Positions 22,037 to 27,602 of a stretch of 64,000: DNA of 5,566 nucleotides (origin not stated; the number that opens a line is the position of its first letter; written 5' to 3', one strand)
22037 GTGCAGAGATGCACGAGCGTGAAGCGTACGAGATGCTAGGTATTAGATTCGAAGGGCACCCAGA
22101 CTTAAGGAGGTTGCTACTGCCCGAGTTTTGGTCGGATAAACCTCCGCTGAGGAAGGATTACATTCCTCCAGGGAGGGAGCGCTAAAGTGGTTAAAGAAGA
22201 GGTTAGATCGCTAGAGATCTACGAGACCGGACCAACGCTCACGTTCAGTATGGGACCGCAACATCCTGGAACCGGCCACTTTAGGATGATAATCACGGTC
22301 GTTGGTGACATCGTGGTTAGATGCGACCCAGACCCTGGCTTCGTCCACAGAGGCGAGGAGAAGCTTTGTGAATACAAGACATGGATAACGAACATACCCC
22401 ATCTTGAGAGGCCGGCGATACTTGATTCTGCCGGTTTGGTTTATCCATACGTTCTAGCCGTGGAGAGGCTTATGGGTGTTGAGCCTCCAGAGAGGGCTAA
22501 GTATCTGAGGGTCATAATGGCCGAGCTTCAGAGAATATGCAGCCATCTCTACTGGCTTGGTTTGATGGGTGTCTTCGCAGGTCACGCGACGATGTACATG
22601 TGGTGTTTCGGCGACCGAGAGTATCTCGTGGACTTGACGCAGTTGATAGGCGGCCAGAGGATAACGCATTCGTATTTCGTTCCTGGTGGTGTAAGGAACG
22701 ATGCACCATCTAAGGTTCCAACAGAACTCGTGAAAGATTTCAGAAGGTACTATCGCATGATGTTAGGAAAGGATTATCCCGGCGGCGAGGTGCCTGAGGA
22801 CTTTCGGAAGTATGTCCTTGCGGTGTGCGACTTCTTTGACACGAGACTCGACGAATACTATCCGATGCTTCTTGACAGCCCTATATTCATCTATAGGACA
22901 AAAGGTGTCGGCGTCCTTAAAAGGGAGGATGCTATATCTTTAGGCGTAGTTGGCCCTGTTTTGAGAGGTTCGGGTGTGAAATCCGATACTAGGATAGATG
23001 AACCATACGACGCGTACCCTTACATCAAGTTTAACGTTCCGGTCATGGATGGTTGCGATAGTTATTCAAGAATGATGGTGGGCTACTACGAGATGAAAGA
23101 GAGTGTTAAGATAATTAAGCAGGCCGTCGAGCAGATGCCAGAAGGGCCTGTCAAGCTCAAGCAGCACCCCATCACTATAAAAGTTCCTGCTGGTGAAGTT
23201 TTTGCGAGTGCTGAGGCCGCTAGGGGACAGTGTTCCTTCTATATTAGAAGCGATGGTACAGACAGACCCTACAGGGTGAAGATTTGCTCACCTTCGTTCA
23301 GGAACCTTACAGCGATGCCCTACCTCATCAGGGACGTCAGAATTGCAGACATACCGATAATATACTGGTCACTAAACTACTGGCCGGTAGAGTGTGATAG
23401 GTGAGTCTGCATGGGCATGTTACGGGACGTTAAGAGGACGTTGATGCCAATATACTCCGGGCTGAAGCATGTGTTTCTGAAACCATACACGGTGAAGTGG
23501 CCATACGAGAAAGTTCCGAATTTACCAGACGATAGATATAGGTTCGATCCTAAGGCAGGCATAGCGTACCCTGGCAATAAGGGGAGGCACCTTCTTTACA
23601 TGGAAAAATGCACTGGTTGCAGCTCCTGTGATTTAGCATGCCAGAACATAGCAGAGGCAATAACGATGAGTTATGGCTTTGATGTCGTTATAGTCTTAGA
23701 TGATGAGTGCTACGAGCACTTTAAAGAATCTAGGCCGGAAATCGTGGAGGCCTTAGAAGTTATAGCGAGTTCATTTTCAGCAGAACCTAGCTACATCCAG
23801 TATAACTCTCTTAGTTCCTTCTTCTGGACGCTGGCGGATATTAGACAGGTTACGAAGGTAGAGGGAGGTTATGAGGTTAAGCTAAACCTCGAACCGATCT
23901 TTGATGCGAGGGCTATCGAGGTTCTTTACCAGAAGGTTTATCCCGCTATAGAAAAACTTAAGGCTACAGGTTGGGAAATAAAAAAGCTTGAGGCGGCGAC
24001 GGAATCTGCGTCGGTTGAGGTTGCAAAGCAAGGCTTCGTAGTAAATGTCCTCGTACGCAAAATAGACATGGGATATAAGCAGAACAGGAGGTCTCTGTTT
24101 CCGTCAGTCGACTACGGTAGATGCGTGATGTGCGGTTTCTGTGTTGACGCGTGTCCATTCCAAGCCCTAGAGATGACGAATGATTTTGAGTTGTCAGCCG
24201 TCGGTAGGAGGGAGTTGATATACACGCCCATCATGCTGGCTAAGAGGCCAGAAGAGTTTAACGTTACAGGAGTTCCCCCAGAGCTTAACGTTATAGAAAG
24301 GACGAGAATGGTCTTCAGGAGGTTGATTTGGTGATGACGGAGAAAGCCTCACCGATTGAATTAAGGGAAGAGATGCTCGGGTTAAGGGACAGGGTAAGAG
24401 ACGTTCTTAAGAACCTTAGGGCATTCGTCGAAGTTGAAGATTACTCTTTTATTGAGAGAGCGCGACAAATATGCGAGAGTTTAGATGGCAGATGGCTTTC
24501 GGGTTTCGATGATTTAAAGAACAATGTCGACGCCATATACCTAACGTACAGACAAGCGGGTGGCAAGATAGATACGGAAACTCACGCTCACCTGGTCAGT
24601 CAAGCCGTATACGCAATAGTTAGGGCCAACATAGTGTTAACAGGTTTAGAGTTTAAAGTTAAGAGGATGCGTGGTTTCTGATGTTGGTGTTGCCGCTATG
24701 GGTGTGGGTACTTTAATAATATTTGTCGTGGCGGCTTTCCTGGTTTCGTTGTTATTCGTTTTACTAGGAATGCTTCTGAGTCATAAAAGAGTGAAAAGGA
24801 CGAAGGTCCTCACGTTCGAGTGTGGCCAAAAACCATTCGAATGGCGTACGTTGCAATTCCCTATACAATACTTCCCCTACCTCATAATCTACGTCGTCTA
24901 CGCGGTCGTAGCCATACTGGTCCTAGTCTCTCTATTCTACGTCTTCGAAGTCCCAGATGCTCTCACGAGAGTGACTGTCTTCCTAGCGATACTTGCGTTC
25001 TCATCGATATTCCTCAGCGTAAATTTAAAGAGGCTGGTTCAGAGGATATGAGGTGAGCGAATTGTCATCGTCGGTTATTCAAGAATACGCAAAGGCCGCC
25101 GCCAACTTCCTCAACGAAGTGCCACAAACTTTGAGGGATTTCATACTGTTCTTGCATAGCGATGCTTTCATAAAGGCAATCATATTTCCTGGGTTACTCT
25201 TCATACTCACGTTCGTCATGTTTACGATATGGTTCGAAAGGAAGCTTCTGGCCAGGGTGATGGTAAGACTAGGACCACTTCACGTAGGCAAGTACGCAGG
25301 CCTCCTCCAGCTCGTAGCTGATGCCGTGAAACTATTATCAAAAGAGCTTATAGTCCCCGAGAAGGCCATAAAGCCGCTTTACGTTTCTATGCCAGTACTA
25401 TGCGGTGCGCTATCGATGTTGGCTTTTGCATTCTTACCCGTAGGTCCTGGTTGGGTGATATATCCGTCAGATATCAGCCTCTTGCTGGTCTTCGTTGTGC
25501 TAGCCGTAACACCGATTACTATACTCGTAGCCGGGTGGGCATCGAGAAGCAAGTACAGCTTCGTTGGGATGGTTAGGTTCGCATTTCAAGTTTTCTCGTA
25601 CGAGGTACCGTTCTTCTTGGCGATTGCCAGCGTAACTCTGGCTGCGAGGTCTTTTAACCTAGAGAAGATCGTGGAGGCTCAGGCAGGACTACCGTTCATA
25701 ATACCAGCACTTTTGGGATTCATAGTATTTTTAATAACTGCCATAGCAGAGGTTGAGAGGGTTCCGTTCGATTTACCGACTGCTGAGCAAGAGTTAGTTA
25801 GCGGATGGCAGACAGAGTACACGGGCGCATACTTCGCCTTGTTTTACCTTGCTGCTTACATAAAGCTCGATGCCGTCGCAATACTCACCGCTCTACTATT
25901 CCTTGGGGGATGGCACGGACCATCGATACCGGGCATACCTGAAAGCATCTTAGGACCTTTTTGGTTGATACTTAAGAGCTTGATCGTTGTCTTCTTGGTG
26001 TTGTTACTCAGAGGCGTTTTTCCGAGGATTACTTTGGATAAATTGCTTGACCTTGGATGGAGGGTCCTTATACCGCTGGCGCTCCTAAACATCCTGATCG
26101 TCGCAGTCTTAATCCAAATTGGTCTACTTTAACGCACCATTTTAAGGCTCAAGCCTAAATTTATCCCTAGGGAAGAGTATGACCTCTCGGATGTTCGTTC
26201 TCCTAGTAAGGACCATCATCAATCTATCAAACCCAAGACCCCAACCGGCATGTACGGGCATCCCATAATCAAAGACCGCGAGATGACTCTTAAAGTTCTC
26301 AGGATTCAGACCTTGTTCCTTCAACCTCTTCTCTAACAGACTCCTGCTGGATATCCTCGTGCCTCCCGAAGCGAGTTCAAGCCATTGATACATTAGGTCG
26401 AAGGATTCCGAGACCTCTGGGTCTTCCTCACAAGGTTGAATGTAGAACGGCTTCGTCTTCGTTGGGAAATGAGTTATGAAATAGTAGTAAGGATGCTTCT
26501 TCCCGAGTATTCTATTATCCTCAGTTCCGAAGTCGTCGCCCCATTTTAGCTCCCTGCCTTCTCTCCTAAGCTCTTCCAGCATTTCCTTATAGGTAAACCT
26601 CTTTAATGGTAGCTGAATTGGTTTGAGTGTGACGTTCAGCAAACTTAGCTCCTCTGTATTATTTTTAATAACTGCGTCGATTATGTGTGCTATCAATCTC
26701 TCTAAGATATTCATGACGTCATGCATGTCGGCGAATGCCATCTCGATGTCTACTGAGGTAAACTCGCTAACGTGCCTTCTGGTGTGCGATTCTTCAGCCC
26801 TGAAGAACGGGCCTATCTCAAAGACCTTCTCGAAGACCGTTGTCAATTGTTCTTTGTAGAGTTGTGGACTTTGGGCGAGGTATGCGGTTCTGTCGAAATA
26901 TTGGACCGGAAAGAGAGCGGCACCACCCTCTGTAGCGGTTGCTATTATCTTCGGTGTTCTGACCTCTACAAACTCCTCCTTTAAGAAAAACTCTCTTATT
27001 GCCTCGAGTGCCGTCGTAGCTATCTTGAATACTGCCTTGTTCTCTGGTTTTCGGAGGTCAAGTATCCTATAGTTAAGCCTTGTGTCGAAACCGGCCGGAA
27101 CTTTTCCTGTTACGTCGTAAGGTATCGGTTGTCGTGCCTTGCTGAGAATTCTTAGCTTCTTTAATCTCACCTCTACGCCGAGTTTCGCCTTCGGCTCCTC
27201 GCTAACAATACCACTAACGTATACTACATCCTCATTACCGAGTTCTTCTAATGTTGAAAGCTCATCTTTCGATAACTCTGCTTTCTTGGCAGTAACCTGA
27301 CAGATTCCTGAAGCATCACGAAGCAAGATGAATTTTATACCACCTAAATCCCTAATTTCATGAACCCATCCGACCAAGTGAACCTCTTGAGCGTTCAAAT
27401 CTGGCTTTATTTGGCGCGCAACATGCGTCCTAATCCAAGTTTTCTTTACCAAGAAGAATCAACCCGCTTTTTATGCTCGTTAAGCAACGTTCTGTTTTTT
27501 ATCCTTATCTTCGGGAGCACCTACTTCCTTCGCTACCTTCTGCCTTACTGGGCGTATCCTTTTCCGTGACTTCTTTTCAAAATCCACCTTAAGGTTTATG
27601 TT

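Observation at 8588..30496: tRNA set with atypical intron architecture: T-loop intron in tRNA-Phe, two-intron tRNA-Val(CAC), anticodon-loop intron in tRNA-Val(GAC); all three Val isoacceptors in one window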

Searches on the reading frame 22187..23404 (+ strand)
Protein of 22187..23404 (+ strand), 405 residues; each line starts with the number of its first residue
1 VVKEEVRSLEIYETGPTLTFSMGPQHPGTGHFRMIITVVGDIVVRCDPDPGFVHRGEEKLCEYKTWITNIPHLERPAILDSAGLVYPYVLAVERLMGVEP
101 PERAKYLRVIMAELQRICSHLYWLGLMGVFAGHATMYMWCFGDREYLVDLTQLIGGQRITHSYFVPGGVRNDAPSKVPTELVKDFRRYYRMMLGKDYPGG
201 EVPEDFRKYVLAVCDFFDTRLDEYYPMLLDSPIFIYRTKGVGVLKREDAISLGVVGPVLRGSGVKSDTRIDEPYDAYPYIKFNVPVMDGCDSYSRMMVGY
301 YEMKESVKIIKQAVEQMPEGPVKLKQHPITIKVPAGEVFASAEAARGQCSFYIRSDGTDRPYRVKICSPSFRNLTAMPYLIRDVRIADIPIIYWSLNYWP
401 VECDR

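Call 47: search_protein_families(library=pfam, proteins=[window:22187-23404:+], max_evalue=0.0001)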
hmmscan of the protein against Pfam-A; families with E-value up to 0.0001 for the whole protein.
window:22187-23404:+ (405 aa): 1 family
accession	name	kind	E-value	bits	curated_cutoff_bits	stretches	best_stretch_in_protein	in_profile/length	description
PF00346.24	Complex1_49kDa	-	3.2e-78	263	24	3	201-330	43-172/271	Respiratory-chain NADH dehydrogenase, 49 Kd subunit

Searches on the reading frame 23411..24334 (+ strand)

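Call 47: search_protein_families(library=pfam, proteins=[window:23411-24334:+], max_evalue=0.0001)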
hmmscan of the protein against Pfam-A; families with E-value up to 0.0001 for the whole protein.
window:23411-24334:+ (307 aa): 10 families
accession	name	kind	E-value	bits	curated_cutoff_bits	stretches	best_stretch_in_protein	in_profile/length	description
PF00037.32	Fer4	-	1e-09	38.2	21.1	1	232-254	2-24/24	4Fe-4S binding domain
PF12838.12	Fer4_7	-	7.1e-09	36.4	27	1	237-259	1-23/52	4Fe-4S dicluster domain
PF12797.12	Fer4_2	-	2.1e-08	34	24.5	1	231-250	3-22/22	4Fe-4S binding domain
PF13187.11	Fer4_9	-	1e-07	32.3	27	0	221-252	28-51/52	4Fe-4S dicluster domain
PF13237.11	Fer4_10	-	3.5e-07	30.5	25.5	0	232-252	3-25/53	4Fe-4S dicluster domain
PF13183.11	Fer4_8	-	6.6e-07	30.2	27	0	237-259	4-26/68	4Fe-4S dicluster domain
PF14697.11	Fer4_21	-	1e-06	29.2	35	0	234-255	4-28/59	4Fe-4S dicluster domain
PF12837.12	Fer4_6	-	1.1e-06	28.7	25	1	230-253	1-24/24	4Fe-4S binding domain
PF13484.11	Fer4_16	-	3.4e-06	28.2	30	0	237-261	1-24/66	4Fe-4S double cluster binding domain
PF13534.11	Fer4_17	-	2.5e-05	25.2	22.2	0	237-253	1-17/61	4Fe-4S dicluster domain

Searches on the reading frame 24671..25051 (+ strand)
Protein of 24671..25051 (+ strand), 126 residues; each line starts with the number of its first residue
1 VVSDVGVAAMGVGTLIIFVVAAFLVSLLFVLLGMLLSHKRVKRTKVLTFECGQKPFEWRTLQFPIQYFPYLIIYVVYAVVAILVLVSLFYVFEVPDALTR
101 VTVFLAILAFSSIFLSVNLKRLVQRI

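Call 48: search_protein_families(library=pfam, proteins=[window:24671-25051:+], max_evalue=0.0001)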
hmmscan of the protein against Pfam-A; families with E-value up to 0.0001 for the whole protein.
window:24671-25051:+ (126 aa): 1 family
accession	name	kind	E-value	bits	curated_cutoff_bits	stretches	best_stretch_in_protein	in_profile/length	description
PF00507.24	Oxidored_q4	-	1.6e-10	41.5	23.3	1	27-115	2-91/99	NADH-ubiquinone/plastoquinone oxidoreductase, chain 3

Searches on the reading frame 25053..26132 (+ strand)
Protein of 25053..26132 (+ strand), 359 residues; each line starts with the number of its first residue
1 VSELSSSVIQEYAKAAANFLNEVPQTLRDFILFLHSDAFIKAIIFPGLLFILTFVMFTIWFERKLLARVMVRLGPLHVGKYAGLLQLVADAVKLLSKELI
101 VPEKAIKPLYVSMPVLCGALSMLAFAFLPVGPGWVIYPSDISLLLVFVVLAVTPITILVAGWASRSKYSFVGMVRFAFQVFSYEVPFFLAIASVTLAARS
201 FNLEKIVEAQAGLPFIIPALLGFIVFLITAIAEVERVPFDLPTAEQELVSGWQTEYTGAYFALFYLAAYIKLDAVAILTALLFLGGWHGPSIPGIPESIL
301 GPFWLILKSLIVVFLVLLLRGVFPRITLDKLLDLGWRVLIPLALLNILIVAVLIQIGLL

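Call 48: search_protein_families(library=pfam, proteins=[window:25053-26132:+], max_evalue=0.0001)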
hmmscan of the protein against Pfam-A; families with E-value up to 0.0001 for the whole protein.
window:25053-26132:+ (359 aa): 1 family
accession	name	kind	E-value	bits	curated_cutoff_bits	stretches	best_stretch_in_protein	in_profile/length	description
PF00146.26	NADHdh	-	1.8e-97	326.8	27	1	48-351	7-298/298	NADH dehydrogenase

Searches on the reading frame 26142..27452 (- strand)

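Call 48: search_protein_families(library=pfam, proteins=[window:26142-27452:-], max_evalue=0.0001)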
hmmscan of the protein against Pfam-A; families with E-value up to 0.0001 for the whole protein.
window:26142-27452:- (436 aa): 2 families
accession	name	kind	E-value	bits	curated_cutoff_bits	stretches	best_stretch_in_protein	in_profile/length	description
PF00152.25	tRNA-synt_2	-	2.1e-89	300.1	25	1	123-430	3-307/308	tRNA synthetases class II (D, K and N)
PF01336.31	tRNA_anti-codon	-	9.6e-14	51.5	27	1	24-103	1-75/75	OB-fold nucleic acid binding domain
